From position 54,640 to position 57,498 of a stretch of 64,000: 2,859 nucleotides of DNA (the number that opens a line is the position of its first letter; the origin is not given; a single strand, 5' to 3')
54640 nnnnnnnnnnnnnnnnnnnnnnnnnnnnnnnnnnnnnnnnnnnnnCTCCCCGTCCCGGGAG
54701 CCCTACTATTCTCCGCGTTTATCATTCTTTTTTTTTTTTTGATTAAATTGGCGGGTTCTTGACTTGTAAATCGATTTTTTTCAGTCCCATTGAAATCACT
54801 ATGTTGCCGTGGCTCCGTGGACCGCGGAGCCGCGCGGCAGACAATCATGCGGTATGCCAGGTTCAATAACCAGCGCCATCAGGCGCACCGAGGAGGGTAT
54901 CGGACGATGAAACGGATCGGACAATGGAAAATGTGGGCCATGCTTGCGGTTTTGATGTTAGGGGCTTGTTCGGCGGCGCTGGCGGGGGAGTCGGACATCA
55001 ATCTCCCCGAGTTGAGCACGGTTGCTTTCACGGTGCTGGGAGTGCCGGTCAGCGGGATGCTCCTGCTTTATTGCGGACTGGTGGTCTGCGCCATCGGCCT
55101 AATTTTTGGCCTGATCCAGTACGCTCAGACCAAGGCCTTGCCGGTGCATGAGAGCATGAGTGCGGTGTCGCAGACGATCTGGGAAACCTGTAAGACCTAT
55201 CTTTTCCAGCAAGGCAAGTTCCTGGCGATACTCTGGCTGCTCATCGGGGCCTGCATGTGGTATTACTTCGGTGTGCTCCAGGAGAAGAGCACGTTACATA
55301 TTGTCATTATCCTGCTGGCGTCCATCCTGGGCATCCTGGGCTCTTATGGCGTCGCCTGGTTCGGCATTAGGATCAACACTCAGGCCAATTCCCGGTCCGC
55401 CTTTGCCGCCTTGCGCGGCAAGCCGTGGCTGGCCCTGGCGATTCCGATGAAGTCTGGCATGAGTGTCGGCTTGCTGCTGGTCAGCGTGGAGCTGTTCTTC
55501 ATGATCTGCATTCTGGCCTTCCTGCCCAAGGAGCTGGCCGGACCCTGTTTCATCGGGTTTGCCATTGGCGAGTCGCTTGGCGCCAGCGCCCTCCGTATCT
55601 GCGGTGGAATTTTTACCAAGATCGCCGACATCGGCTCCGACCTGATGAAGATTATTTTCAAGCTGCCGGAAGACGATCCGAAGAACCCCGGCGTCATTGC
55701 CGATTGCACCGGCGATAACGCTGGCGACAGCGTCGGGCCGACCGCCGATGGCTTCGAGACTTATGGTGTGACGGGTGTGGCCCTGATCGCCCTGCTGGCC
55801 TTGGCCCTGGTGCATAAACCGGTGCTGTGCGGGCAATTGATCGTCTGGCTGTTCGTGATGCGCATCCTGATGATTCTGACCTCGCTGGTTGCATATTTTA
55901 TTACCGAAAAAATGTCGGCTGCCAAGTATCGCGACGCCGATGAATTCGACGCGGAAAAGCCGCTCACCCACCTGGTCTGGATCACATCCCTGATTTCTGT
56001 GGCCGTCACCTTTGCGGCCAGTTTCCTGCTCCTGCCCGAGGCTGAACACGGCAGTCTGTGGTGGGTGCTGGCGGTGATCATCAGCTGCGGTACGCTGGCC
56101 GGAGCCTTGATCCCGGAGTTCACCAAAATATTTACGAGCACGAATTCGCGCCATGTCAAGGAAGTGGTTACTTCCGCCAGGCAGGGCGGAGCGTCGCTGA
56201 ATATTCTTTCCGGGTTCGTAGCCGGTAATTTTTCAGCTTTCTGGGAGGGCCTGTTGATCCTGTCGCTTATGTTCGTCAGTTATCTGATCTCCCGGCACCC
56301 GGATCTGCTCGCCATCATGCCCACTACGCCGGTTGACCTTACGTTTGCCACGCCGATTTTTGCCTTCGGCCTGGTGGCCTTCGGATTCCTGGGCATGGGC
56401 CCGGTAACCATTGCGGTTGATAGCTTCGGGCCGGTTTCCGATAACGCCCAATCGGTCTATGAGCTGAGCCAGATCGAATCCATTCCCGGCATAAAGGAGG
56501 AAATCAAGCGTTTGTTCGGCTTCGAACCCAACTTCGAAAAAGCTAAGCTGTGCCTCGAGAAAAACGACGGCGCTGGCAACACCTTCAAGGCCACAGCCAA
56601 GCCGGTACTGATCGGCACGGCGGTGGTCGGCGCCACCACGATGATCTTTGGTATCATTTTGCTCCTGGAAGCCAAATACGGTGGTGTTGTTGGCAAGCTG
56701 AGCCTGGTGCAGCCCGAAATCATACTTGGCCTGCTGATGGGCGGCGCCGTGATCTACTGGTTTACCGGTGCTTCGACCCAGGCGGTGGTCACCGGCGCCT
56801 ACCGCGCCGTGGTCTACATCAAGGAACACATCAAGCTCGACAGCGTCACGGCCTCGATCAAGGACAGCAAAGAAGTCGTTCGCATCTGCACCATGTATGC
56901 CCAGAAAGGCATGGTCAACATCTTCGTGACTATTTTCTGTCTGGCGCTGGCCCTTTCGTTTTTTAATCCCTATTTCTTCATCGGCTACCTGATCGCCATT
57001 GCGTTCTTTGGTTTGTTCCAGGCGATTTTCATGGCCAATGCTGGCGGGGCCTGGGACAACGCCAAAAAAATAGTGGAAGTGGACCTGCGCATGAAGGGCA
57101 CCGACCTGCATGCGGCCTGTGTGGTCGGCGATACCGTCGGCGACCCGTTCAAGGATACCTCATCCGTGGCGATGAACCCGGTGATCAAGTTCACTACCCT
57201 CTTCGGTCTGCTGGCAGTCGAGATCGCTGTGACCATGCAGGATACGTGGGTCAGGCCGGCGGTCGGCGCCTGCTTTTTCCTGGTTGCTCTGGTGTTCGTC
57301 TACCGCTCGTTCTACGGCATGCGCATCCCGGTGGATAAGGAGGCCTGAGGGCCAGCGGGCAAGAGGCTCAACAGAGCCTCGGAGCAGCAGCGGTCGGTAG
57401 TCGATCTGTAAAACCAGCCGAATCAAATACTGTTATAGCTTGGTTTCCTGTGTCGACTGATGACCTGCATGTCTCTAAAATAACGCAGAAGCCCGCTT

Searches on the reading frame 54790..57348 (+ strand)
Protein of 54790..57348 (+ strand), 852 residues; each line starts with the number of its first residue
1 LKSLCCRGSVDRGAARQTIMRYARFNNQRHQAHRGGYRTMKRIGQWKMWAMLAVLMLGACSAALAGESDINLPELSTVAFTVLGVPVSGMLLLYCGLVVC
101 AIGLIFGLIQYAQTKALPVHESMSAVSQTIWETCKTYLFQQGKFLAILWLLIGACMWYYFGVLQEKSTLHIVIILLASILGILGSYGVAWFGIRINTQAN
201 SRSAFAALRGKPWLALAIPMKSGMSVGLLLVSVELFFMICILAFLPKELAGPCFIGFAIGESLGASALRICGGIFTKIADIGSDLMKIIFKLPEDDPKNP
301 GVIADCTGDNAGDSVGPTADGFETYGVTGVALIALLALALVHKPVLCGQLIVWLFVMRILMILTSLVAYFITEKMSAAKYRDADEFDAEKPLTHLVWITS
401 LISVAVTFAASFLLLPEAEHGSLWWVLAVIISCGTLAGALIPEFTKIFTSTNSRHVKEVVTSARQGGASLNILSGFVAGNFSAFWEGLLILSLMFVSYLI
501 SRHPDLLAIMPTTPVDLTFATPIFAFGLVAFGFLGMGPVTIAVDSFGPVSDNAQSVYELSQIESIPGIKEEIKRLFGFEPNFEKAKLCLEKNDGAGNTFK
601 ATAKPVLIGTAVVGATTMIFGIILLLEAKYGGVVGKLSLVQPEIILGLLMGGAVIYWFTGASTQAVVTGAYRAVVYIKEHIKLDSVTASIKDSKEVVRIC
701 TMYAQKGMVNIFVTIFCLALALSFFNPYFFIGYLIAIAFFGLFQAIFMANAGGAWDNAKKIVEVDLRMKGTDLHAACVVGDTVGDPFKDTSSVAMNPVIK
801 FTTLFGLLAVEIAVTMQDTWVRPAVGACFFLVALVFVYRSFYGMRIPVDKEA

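Call 13: search_protein_families(library=pfam, proteins=[window:54790-57348:+])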
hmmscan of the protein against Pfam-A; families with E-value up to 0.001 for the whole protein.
window:54790-57348:+ (852 aa): 1 family
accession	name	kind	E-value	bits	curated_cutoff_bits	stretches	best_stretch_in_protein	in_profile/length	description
PF03030.21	H_PPase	-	1.4e-182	609.2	29.7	1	102-808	2-644/645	Inorganic H+ pyrophosphatase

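Call 15: find_related_loci(query=window:54790-57348:+, collection=genome_contigs, flank=10000)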
Query window:54790-57348:+ (852 aa) in genome_contigs; peptide patterns used: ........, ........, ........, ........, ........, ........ (x = any residue, [..] = any of these).
599 stretches matched a pattern (row limit reached: there are more); 483 encode a relative of the query (tblastn E <= 1e-3); the best 80 are kept; 80 distinct loci.
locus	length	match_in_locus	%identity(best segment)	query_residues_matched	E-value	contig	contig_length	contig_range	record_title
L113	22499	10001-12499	89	16-852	0e+0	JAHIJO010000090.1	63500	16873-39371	MAG: Verrucomicrobia bacterium isolate KR13_Ju.mb.40 KR13_Ju.mb.40_k141_112119, whole genome shotgun sequence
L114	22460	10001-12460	82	27-849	0e+0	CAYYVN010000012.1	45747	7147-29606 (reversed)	MAG TPA_asm: uncultured Verrucomicrobiota bacterium isolate binchicken_co39_575 genome assembly, contig: NODE_1836_lengt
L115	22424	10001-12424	85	40-850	0e+0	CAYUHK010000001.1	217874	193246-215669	MAG TPA_asm: uncultured Verrucomicrobiota bacterium isolate SRP192927_co1_485 genome assembly, contig: NODE_13_length_21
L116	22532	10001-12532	79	22-851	0e+0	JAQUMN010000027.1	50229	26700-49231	MAG: Kiritimatiellae bacterium isolate STD1_155 NODE_1313_length_50229_cov_6.505469_Sandtown_D1, whole genome shotgun se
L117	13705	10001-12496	80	19-851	0e+0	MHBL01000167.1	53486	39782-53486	MAG: Lentisphaerae bacterium RIFOXYA12_64_32 RifOxyA12_Lentisphaerae_64_32_updatedv2_249, whole genome shotgun sequence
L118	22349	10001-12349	81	61-850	0e+0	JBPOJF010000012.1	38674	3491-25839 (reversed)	MAG: Lentisphaerota bacterium isolate MAG_8164 c_000000609637, whole genome shotgun sequence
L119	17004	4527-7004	77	29-851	0e+0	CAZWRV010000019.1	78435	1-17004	MAG TPA_asm: uncultured Victivallaceae bacterium isolate binchicken_co135_207 genome assembly, contig: NODE_728_length_7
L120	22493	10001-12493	76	20-847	0e+0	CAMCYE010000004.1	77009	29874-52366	MAG: Victivallis vadensis isolate MiH-14oct19-33 genome assembly, contig: MiH-14oct19-C431, whole genome shotgun sequenc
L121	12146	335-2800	77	28-851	0e+0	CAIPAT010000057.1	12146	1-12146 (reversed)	MAG: uncultured Lentisphaeria bacterium isolate LJ_bin-1925 genome assembly, contig: bin-1925:057/465, whole genome shot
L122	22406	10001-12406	78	50-851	0e+0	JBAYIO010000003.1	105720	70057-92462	MAG: Victivallaceae bacterium isolate SO_2016_GW1_32 scaffold00433_OW334_2016, whole genome shotgun sequence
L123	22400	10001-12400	78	53-850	0e+0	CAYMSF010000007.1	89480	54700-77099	MAG TPA_asm: uncultured Victivallaceae bacterium isolate SRP272421_co3_131 genome assembly, contig: NODE_209_length_8948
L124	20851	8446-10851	78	50-851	0e+0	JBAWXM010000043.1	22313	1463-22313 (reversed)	MAG: Lentisphaerota bacterium isolate ELA063 MAG063_43, whole genome shotgun sequence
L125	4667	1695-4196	73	21-850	0e+0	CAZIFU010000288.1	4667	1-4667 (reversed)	MAG TPA_asm: uncultured Verrucomicrobiota bacterium isolate binchicken_co165_100 genome assembly, contig: k141_2268339,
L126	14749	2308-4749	74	39-852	0e+0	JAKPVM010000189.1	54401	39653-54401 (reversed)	MAG: Verrucomicrobiota bacterium isolate USPA_maxbin.198 k141_1434854, whole genome shotgun sequence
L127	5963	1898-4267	78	61-850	0e+0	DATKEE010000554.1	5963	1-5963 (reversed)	MAG TPA_asm: Candidatus Methylomirabilota bacterium isolate SMAG_U14491 k141_2070930, whole genome shotgun sequence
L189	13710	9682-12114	72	42-851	0e+0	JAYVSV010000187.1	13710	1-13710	MAG: Verrucomicrobiota bacterium isolate GL74_DN_metabat_45 GL74_DN_metabat_45_186, whole genome shotgun sequence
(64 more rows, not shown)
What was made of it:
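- The latter is the window's closest relative, at 89% PPase identity (call 15).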

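Call 62: find_homologous_proteins(query=L189:3397-4104:+, max_evalue=1e-10)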
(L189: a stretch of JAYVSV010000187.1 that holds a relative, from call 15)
Query L189:3397-4104:+ (235 aa): 328 proteins with E <= 1e-10 among 1173 candidates; the best 120 are listed.
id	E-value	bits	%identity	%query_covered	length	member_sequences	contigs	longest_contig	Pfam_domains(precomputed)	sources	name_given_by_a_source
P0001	7.8e-145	499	90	100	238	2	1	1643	PF13701.13,PF01609.28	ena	-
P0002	2.0e-141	487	89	100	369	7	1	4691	PF13701.13,PF01609.28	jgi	jgi:hypothetical protein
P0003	6.4e-139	479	88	100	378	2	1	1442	PF13701.13,PF01609.28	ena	-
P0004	2.7e-138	477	89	100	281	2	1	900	PF13701.13,PF01609.28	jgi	-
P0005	5.7e-135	466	86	100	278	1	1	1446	PF13701.13,PF01609.28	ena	-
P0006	8.5e-131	453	83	100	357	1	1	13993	PF13701.13,PF01609.28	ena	-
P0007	9.4e-130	449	82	100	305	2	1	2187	PF13701.13,PF01609.28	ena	-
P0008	1.8e-129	448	81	100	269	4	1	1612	PF13701.13,PF01609.28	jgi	jgi:hypothetical protein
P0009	4.4e-128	444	81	100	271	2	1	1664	PF13701.13,PF01609.28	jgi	jgi:hypothetical protein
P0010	8.0e-127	440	80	100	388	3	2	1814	PF13701.13,PF01609.28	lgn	-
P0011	6.9e-126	437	86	97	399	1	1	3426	PF13701.13,PF01609.28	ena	-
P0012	8.0e-126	436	78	100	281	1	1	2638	PF13701.13,PF01609.28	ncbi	-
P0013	1.6e-125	435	89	89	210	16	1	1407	PF13701.13,PF01609.28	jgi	jgi:hypothetical protein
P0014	1.7e-124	432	79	100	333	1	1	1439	PF13701.13,PF01609.28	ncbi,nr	ncbi:MAG: hypothetical protein EBS37_16905, partial [Betaproteobacteria bacterium]|nr:hypothetical p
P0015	5.9e-124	430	80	100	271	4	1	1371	PF13701.13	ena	-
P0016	8.9e-124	430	77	100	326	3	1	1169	PF13701.13,PF01609.28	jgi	jgi:hypothetical protein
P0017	1.6e-123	429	78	100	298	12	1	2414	PF13701.13,PF01609.28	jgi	-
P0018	2.2e-122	425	77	100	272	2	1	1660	PF13701.13,PF01609.28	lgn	-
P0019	4.0e-122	424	77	100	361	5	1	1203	PF13701.13,PF01609.28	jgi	-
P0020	4.6e-119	414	77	100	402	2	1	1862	PF13701.13,PF01609.28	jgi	jgi:hypothetical protein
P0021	1.4e-118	413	79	100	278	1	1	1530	PF13701.13,PF01609.28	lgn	-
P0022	1.5e-118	413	75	100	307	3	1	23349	PF13701.13,PF01609.28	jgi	jgi:hypothetical protein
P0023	2.2e-118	412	74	100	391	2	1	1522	PF13701.13,PF01609.28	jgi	-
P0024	5.9e-118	411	75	100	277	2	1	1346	PF13701.13,PF01609.28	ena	-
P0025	6.0e-118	411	75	100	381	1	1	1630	PF13701.13,PF01609.28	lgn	-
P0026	7.3e-118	410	74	100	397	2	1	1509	PF13701.13,PF01609.28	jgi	jgi:hypothetical protein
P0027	1.6e-117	409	76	100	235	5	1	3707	PF13701.13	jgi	jgi:hypothetical protein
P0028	1.6e-117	409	85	89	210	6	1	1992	PF13701.13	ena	-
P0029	3.7e-117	408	74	100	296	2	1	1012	PF13701.13,PF01609.28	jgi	jgi:hypothetical protein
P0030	1.0e-116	407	78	96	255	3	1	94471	PF13701.13,PF01609.28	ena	-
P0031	3.4e-116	405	74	100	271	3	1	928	PF13701.13,PF01609.28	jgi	jgi:hypothetical protein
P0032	8.5e-116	404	74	100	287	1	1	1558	PF13701.13,PF01609.28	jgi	jgi:hypothetical protein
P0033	2.0e-115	402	75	100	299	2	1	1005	PF13701.13,PF01609.28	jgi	jgi:hypothetical protein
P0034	4.7e-115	401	74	100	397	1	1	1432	PF13701.13,PF01609.28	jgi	jgi:hypothetical protein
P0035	4.0e-113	395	71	100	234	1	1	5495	PF13701.13,PF01609.28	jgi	jgi:hypothetical protein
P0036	1.3e-112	393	71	100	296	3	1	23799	PF13701.13,PF01609.28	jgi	jgi:hypothetical protein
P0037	3.6e-112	392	72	100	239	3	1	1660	PF13701.13,PF01609.28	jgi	jgi:hypothetical protein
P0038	5.0e-112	391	76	94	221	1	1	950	PF13701.13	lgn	-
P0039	2.2e-111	389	71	100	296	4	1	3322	PF13701.13,PF01609.28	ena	-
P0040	6.1e-111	388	84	86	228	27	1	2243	PF13701.13,PF01609.28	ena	-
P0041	1.4e-110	386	70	100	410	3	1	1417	PF13701.13,PF01609.28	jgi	jgi:hypothetical protein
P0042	2.1e-110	386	70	100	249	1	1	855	PF13701.13,PF01609.28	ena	-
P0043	3.9e-110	385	71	100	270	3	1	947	PF13701.13,PF01609.28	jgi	jgi:hypothetical protein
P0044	7.5e-110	384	74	100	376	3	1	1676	PF13701.13,PF01609.28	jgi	jgi:hypothetical protein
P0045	1.1e-109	384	69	100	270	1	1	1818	PF13701.13,PF01609.28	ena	-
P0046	2.3e-109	382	68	100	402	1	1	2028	PF13701.13,PF01609.28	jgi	-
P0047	7.0e-109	381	87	80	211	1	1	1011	PF13701.13,PF01609.28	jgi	-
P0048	9.3e-109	381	69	100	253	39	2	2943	PF13701.13,PF01609.28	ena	-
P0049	1.7e-108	380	70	100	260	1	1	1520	PF13701.13,PF01609.28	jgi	jgi:hypothetical protein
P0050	3.9e-108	378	85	83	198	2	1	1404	PF13701.13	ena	-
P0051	4.7e-108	378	69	100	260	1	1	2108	PF13701.13,PF01609.28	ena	-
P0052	1.7e-107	376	68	100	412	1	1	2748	PF13701.13,PF01609.28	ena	-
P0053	6.2e-107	375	68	99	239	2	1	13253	PF13701.13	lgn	-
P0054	8.3e-107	374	67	100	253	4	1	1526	PF13701.13,PF01609.28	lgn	-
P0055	1.4e-106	373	68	100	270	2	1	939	PF13701.13,PF01609.28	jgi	jgi:hypothetical protein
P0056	2.2e-106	373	78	88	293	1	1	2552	PF13701.13,PF01609.28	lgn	-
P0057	3.2e-105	369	76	90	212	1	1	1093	PF13701.13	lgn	-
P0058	3.3e-105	369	67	99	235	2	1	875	PF13701.13,PF01609.28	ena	-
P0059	1.6e-104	367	70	100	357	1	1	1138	PF13701.13,PF01609.28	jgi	jgi:hypothetical protein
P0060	2.1e-103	363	66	100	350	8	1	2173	PF13701.13,PF01609.28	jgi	-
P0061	8.0e-103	361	85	77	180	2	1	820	PF13701.13,PF01609.28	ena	-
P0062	1.5e-102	360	78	83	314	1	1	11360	PF13701.13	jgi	jgi:hypothetical protein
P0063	8.5e-102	358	85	77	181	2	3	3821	PF13701.13,PF01609.28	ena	-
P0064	2.8e-98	346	69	100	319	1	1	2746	PF13701.13,PF01609.28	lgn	-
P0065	1.2e-97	344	80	81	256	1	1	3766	PF13701.13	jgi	-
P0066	6.5e-97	342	77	83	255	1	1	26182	PF13701.13,PF01609.28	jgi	jgi:hypothetical protein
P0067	8.7e-97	341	73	85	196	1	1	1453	PF13701.13,PF01609.28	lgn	-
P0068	4.3e-96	339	89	71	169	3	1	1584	PF13701.13,PF01609.28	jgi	jgi:hypothetical protein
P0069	6.8e-96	338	78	81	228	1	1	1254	PF13701.13,PF01609.28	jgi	-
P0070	2.1e-95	337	69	90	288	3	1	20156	PF13701.13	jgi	jgi:hypothetical protein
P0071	3.2e-94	333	74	83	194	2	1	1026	PF13701.13,PF01609.28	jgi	-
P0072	6.2e-94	332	64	91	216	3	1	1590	PF13701.13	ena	-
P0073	5.0e-93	329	81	74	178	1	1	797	PF13701.13,PF01609.28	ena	-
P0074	9.4e-93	328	67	94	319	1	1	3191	PF13701.13,PF01609.28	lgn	-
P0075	5.6e-92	326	72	89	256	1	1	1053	PF13701.13,PF01609.28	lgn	-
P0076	8.0e-92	325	70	85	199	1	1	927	PF13701.13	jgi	-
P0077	1.2e-91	325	78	80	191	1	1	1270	PF13701.13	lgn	-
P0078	2.3e-91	324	72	82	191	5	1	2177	PF13701.13,PF01609.28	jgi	jgi:Transposase DDE domain group 1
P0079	2.3e-90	320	79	75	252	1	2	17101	PF13701.13,PF01609.28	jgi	jgi:hypothetical protein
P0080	3.1e-90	320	74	80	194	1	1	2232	PF13701.13,PF01609.28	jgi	jgi:hypothetical protein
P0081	6.8e-90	319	62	100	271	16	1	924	PF13701.13,PF01609.28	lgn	-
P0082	2.1e-89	317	60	98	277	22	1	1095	PF13701.13,PF01609.28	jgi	-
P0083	2.3e-88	314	61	98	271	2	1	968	PF13701.13,PF01609.28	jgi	-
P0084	4.2e-88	313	61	98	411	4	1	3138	PF13701.13,PF01609.28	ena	-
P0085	4.3e-87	310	62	96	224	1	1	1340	PF13701.13,PF01609.28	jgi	-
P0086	7.5e-87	309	70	84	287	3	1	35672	PF13701.13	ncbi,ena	-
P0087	7.5e-87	309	76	74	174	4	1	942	PF13701.13,PF01609.28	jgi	-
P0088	1.0e-86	308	60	98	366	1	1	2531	PF13701.13,PF01609.28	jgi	jgi:hypothetical protein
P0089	1.7e-86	308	81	72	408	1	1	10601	PF13701.13,PF01609.28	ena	-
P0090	1.9e-86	307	60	99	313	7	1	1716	PF13701.13,PF01609.28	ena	-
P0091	2.4e-86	307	74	78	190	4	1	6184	PF13701.13,PF01609.28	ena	-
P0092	3.3e-86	307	60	100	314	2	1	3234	PF13701.13,PF01609.28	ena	-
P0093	1.4e-85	305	75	77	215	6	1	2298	PF13701.13,PF01609.28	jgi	jgi:hypothetical protein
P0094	5.0e-85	303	63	89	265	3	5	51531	PF13701.13,PF01609.28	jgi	jgi:hypothetical protein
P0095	8.0e-85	302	77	71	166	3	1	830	PF13701.13,PF01609.28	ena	-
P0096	1.4e-84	301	60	93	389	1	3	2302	PF13701.13,PF01609.28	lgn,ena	-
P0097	1.5e-84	301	82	70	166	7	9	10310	PF13701.13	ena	-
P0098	1.6e-84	301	57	98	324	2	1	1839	PF13701.13,PF01609.28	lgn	-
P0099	3.2e-84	300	57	99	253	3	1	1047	PF13701.13,PF01609.28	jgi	jgi:hypothetical protein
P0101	1.0e-83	299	75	73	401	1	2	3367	PF13701.13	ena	-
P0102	3.3e-83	297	58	98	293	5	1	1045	PF13701.13,PF01609.28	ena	-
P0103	9.0e-83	295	60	93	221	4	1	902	PF13701.13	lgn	-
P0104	9.7e-83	295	57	100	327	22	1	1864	PF13701.13,PF01609.28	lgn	-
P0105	2.7e-82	294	76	70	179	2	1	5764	PF13701.13,PF01609.28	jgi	jgi:hypothetical protein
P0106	5.0e-82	293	57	99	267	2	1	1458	PF13701.13,PF01609.28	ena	-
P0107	2.5e-80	287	59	99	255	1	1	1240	PF13701.13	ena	-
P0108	2.6e-80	287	77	70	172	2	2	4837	PF13701.13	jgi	-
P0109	3.2e-80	287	56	99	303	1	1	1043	PF13701.13,PF01609.28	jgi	jgi:hypothetical protein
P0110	3.8e-80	287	74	71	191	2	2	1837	PF13701.13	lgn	-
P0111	4.0e-80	287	77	71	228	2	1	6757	PF13701.13,PF01609.28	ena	-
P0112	5.6e-80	286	70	80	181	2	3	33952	PF13701.13,PF01609.28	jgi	-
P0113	1.0e-79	285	68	90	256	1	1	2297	PF13701.13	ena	-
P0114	1.6e-79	285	66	77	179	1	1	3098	PF13701.13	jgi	jgi:hypothetical protein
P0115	1.8e-79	285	86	61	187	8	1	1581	PF13701.13,PF01609.28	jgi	-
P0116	2.0e-79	284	58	99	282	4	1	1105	PF13701.13,PF01609.28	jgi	jgi:hypothetical protein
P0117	2.7e-79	284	55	98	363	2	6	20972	PF13701.13,PF01609.28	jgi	jgi:hypothetical protein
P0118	2.7e-79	284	60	89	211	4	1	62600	PF13701.13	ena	-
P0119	2.9e-79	284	74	70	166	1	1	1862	PF13701.13,PF01609.28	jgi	jgi:hypothetical protein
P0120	3.2e-79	284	59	99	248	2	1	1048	PF13701.13,PF01609.28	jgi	-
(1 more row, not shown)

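Call 63: find_encoding_contigs(protein=P0089, flank=1500, max_places=3)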
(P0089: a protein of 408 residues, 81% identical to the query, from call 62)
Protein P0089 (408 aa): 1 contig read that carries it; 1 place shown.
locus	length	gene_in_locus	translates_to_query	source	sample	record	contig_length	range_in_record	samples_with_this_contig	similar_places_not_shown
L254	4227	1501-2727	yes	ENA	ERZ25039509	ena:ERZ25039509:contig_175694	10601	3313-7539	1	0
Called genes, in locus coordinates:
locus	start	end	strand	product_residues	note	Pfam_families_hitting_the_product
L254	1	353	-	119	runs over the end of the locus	-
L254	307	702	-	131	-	-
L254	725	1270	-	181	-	PF01923:Cob_adeno_trans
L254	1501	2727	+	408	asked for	PF13701:DDE_Tnp_1_4, PF01609:DDE_Tnp_1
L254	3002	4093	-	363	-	PF07833:Cu_amine_oxidN1 (faint), PF01520:Amidase_3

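Call 64: find_encoding_contigs(protein=P0084, flank=1500, max_places=3)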
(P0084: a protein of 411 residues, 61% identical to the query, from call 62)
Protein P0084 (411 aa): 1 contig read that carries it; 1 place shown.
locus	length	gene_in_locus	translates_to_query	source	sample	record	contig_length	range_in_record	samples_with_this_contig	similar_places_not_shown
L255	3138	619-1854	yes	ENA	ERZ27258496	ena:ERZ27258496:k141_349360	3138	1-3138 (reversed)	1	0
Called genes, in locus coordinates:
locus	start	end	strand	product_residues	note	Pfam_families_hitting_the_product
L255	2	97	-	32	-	?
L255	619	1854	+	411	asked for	PF13701:DDE_Tnp_1_4, PF01609:DDE_Tnp_1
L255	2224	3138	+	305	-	?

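Call 65: find_encoding_contigs(protein=P0052, flank=1500, max_places=3)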
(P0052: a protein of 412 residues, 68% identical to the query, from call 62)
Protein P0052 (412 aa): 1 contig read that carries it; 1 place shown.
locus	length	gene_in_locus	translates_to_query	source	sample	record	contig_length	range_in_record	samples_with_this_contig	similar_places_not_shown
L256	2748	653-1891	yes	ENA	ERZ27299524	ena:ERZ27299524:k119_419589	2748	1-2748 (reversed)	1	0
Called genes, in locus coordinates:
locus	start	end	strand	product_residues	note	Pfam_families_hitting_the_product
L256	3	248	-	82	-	?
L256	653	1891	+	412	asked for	PF13701:DDE_Tnp_1_4, PF01609:DDE_Tnp_1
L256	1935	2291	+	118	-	PF01527:HTH_Tnp_1 (weak)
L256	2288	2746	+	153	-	?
